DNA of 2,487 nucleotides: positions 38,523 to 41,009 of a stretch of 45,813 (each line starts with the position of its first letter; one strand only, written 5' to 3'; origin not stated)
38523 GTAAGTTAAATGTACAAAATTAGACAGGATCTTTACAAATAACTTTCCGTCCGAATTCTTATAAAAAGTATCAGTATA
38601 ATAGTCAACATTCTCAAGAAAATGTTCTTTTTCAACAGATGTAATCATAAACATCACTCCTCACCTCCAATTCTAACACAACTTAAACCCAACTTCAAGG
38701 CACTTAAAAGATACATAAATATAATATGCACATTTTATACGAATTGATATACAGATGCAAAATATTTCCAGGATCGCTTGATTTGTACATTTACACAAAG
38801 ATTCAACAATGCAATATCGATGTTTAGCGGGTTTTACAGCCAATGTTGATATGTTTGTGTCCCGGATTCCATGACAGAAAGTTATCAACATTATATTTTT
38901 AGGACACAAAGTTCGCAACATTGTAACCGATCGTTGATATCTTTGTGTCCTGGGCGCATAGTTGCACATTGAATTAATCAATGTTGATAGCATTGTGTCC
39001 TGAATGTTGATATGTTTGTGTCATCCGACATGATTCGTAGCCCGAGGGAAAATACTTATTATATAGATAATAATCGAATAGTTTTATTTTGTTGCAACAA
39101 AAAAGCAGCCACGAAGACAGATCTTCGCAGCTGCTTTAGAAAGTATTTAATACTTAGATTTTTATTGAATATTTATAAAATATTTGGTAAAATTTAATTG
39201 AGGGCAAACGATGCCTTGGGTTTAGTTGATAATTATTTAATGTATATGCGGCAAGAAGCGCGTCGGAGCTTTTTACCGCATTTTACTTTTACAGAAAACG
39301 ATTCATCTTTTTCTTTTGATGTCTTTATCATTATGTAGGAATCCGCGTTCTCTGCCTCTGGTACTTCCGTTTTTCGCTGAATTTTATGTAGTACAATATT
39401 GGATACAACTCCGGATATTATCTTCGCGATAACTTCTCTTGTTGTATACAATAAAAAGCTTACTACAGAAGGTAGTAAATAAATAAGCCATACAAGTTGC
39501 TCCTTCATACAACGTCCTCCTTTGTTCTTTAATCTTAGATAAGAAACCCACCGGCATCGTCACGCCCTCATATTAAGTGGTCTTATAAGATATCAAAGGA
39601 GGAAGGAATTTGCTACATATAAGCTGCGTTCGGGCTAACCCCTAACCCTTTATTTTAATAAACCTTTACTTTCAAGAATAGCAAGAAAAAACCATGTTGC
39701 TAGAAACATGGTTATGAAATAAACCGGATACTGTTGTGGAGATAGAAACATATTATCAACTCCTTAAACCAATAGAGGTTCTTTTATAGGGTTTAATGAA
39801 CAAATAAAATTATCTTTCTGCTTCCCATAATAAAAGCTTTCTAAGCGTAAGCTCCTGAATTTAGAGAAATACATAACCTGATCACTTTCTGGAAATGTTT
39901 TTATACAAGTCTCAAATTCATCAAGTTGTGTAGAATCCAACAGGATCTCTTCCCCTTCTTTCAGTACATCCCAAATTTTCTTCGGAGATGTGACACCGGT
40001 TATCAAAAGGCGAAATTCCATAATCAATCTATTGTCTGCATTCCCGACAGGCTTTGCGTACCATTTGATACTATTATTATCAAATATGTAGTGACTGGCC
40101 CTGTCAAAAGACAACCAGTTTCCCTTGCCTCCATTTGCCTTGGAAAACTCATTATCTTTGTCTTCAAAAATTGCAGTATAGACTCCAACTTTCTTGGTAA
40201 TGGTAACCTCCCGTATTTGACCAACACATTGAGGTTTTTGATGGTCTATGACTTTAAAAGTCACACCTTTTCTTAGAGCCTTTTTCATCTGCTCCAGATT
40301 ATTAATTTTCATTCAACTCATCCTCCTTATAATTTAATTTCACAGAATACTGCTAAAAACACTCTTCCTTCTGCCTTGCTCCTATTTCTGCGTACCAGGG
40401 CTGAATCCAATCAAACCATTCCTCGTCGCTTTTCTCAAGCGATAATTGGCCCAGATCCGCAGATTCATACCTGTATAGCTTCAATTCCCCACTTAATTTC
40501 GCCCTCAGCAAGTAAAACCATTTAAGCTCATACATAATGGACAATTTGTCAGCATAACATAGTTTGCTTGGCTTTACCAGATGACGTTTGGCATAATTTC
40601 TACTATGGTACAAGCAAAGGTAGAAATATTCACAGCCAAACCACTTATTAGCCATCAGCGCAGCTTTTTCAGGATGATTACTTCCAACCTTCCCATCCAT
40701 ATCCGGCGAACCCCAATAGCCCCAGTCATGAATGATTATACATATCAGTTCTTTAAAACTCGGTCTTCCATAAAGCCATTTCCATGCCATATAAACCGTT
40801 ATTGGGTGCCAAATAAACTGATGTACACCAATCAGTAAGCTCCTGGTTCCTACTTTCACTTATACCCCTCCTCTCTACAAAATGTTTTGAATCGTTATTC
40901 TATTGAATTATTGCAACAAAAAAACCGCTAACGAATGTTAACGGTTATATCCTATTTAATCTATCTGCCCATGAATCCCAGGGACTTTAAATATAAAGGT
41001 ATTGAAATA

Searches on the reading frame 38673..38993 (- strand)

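Call 10: search_protein_families(library=pfam, proteins=[window:38673-38993:-], max_evalue=0.01)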
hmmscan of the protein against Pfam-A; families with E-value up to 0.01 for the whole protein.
window:38673-38993:- (106 aa): 0 families

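Call 12: search_protein_families(library=phrogs, proteins=[window:38673-38993:-], max_evalue=0.01)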
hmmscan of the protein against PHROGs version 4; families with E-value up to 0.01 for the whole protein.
window:38673-38993:- (106 aa): 1 family
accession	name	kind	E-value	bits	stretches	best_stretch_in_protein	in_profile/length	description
phrog_24093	-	unknown function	0.0098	17.4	0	42-62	51-71/79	-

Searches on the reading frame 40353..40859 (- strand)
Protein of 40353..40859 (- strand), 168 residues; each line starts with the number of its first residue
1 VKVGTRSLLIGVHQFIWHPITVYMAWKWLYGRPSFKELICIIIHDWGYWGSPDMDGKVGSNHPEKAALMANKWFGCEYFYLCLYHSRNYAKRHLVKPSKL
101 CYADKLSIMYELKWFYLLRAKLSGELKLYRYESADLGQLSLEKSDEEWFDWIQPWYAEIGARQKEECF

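Call 10: search_protein_families(library=pfam, proteins=[window:40353-40859:-], max_evalue=0.01)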
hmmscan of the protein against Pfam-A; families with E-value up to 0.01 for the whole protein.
window:40353-40859:- (168 aa): 0 families

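Call 12: search_protein_families(library=phrogs, proteins=[window:40353-40859:-], max_evalue=0.01)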
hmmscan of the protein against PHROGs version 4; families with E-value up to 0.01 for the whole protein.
window:40353-40859:- (168 aa): 0 families

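Call 13: search_protein_families(library=padloc, proteins=[window:40353-40859:-], max_evalue=0.01)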
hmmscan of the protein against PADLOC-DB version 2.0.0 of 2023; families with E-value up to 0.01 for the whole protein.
window:40353-40859:- (168 aa): 0 families

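Call 24: find_encoding_contigs(protein=window:40353-40859:-, flank=10000, max_places=10)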
Protein window:40353-40859:- (168 aa): 1 contig read that carries it; 1 place shown.
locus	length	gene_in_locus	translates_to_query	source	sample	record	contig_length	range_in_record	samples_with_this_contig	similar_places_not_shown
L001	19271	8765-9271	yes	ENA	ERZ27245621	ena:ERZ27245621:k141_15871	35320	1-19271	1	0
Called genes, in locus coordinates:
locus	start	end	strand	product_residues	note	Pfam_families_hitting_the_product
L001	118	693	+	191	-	PF02511:Thy1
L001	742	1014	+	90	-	-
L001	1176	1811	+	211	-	PF24451:DUF7567 (weak)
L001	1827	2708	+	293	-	PF08401:ArdcN, PF18818:MPTase-PolyVal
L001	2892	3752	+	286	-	PF09851:SHOCT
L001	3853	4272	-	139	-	-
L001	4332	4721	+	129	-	-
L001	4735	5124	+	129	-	-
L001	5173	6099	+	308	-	-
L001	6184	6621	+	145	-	-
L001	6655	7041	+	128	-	-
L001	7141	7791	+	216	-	PF13353:Fer4_12 (faint), PF04055:Radical_SAM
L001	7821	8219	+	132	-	-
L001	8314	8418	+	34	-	-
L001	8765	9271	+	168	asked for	-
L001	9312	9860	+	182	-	-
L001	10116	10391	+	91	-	-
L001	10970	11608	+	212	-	-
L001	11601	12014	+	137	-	-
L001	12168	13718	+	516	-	PF13091:PLDc_2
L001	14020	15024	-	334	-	PF00589:Phage_integrase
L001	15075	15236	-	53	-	-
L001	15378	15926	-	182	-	-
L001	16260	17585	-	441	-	PF06527:TniQ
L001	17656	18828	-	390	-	PF05621:TniB (faint), PF13401:AAA_22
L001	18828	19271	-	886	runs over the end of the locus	PF08722:Tn7_TnsA-like_N, PF00665:rve (faint), PF09299:Mu-transpos_C (faint)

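Call 27: find_homologous_proteins(query=window:40353-40859:-)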
Query window:40353-40859:- (168 aa): 591 proteins with E <= 0.001 among 598 candidates; the best 120 are listed.
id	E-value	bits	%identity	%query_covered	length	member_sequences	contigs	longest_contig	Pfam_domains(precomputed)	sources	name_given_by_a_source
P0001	2.4e-114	398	99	100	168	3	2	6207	-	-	-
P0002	5.0e-66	240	60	99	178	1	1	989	-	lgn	-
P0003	3.5e-65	238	60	99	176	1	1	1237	-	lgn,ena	-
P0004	1.1e-64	236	63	99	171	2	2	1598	-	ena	-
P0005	2.1e-64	235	61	99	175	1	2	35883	-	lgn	-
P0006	2.4e-64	235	61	98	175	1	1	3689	-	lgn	-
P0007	2.5e-64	235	61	100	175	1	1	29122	-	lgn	-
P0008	7.9e-64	233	61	99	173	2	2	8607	-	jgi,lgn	jgi:hypothetical protein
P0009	1.3e-63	232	63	97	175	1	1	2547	-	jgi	jgi:hypothetical protein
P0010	1.9e-63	232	60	98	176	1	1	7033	-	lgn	-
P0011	7.8e-63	230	61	100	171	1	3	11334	-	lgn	-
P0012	1.0e-62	230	60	99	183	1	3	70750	-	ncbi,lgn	-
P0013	2.4e-62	228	64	91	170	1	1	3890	-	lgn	-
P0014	3.0e-62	228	59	99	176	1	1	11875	-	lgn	-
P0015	3.3e-62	228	59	98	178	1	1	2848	-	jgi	jgi:hypothetical protein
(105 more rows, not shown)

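Call 29: find_related_loci(query=A2, collection=genome_contigs, flank=6000)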
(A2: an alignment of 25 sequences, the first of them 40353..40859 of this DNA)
Query A2 (168 aa) in genome_contigs; peptide patterns used: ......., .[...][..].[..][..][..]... (x = any residue, [..] = any of these).
81 stretches matched a pattern; 57 encode a relative of the query (tblastn E <= 1e-3); 57 distinct loci.
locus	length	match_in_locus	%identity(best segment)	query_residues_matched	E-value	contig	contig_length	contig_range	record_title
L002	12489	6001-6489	58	3-167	1e-60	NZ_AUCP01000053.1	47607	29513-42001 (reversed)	Cohnella thermotolerans DSM 17683 G485DRAFT_scaffold00039.39_C, whole genome shotgun sequence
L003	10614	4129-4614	59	1-166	2e-59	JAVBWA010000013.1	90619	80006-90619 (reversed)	MAG: Syntrophomonas sp. isolate ZNE14_Bin50 all_Scaff004070, whole genome shotgun sequence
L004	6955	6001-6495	59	1-167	3e-59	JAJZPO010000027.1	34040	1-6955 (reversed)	MAG: Bacillota bacterium isolate SKS1.bin126 NODE_2210_length_34040_cov_2.085778, whole genome shotgun sequence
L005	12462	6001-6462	58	3-158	5e-59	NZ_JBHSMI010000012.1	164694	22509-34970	Cohnella soli strain KACC 13346 velvet_auto_127_12, whole genome shotgun sequence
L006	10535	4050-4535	56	7-167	5e-59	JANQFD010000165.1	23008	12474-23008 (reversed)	MAG: Chlorobium sp. isolate PL23a_bin.7 k99_2937306, whole genome shotgun sequence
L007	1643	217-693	59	1-159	2e-60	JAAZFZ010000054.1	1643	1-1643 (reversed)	MAG: Clostridiales bacterium isolate AS10tlH2TH_305 41212_AS10, whole genome shotgun sequence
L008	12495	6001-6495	57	3-167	1e-58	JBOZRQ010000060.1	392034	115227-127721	MAG: Symbiobacteriaceae bacterium isolate Bin16 W5_k97_150835, whole genome shotgun sequence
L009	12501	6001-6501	56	1-167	2e-58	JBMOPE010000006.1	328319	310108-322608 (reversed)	MAG: Bacillota bacterium isolate Betzabe_MAG120 MAG120_6, whole genome shotgun sequence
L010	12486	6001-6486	59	1-164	4e-58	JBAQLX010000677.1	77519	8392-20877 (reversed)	MAG: Desulfosporosinus sp. isolate MFD12106_ilm_asm_bin6 k127_37715, whole genome shotgun sequence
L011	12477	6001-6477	58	1-159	3e-58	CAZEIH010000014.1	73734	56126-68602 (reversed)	MAG TPA_asm: uncultured Oscillospiraceae bacterium isolate binchicken_co39_87 genome assembly, contig: NODE_734_length_7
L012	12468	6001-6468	59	1-158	4e-58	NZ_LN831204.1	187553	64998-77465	Paenibacillus ihuae strain GD6, whole genome shotgun sequence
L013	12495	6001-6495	56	1-167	3e-57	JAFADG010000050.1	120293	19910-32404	MAG: Bacillota bacterium isolate OH_SBB_70 k127_467455, whole genome shotgun sequence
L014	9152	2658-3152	55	1-167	1e-56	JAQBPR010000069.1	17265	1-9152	MAG: Bacilli bacterium isolate RYN_352 scaffold_682221, whole genome shotgun sequence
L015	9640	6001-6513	54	1-166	3e-56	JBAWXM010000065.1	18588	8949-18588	MAG: Lentisphaerota bacterium isolate ELA063 MAG063_65, whole genome shotgun sequence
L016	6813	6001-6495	54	1-167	1e-54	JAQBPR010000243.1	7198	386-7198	MAG: Bacilli bacterium isolate RYN_352 scaffold_1087975, whole genome shotgun sequence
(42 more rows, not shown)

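Call 31: find_encoding_contigs(protein=P0001, flank=10000, max_places=10)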
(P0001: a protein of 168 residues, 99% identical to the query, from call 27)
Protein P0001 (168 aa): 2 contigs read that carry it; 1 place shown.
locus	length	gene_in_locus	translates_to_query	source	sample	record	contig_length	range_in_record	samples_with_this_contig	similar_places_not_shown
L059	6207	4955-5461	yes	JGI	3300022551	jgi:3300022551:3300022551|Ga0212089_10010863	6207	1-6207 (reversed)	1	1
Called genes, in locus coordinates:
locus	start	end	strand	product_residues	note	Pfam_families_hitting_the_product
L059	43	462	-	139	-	-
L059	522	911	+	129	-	-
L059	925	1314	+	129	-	-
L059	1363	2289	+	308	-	-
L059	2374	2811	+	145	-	-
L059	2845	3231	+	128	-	-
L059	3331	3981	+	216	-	PF13353:Fer4_12 (faint), PF04055:Radical_SAM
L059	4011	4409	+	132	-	-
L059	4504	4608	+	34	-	-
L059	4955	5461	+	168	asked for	-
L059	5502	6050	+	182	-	-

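Call 59: find_encoding_contigs(protein=P0013, flank=4000, max_places=4)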
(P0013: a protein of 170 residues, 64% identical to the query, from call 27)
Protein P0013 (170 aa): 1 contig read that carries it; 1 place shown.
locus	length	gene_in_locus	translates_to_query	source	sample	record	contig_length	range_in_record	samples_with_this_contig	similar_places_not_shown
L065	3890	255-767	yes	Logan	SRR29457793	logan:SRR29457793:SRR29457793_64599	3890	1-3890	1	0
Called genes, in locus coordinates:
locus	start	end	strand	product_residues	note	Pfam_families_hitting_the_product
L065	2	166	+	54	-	?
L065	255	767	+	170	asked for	-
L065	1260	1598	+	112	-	PF00436:SSB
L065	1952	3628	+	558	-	PF18812:PBECR3, PF08401:ArdcN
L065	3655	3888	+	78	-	?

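Call 60: find_encoding_contigs(protein=P0005, flank=8000, max_places=4)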
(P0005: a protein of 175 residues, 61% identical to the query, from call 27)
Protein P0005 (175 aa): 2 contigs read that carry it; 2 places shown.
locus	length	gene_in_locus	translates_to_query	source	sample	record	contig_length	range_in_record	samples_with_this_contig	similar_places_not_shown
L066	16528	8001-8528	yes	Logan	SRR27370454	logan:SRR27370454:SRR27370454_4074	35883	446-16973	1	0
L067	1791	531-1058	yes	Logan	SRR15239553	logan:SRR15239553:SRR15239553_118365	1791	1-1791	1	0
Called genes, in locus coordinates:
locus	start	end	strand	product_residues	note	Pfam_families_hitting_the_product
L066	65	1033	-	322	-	PF01381:HTH_3, PF12844:HTH_19 (weak), PF13560:HTH_31, PF00717:Peptidase_S24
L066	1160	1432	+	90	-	PF13693:HTH_35 (weak)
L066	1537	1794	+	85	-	-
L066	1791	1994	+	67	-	-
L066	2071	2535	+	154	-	-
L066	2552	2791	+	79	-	-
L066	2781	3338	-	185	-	-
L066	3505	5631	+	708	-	PF12728:HTH_17 (faint), PF01527:HTH_Tnp_1 (faint), PF13384:HTH_23 (weak), PF13518:HTH_28 (weak), PF13551:HTH_29 (weak), PF00665:rve (faint), PF09299:Mu-transpos_C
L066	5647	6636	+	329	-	PF05621:TniB (faint), PF13401:AAA_22, PF00004:AAA (weak)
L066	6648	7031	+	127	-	-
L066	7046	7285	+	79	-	PF04014:MazE_antitoxin (weak)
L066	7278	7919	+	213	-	-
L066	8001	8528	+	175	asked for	-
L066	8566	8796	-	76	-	PF13314:DUF4083 (weak)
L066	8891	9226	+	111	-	-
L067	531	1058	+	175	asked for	-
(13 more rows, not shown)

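Call 61: find_encoding_contigs(protein=P0007, flank=8000, max_places=4)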
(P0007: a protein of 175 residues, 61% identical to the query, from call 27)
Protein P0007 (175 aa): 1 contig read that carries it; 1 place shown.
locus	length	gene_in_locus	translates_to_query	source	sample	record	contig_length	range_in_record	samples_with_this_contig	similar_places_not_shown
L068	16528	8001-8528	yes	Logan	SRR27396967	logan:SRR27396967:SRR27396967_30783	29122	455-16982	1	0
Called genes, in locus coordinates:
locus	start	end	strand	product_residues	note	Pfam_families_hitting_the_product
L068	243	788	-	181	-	PF01381:HTH_3, PF12844:HTH_19, PF13443:HTH_26 (faint), PF13560:HTH_31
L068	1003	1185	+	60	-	PF21847:DUF6906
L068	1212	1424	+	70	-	-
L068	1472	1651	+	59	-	-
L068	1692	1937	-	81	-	-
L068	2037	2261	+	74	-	-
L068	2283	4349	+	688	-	PF02914:DDE_2, PF09299:Mu-transpos_C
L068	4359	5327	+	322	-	PF13560:HTH_31 (faint), PF13401:AAA_22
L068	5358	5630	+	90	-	-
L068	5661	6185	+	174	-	PF07352:Phage_Mu_Gam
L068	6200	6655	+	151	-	PF06252:GemA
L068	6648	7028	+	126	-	-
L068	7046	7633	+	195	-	-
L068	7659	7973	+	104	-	PF08765:Mor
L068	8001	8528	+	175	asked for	-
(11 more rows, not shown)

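Call 74: search_protein_families(library=pfam, proteins=[L001:742-1014:+], max_evalue=0.05)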
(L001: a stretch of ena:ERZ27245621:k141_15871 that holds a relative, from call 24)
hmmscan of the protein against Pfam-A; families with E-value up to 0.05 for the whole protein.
L001:742-1014:+ (90 aa): 0 families

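Call 89: search_solved_structures(query=A2, max_evalue=1)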
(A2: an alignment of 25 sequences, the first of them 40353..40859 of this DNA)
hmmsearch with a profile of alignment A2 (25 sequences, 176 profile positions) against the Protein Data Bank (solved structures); distinct sequences matched with E-value up to 1: 1.
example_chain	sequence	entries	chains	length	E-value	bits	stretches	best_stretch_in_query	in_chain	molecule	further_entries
6npa_A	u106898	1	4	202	0.056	16.3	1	38-87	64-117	TmpB, (R)-1-hydroxy-2-trimethylaminoethylphosphonate oxygenase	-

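Call 90: search_protein_families(library=ncbifam, proteins=[window:40353-40859:-], max_evalue=0.01)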
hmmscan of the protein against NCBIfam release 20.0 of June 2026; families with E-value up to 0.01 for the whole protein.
window:40353-40859:- (168 aa): 0 families
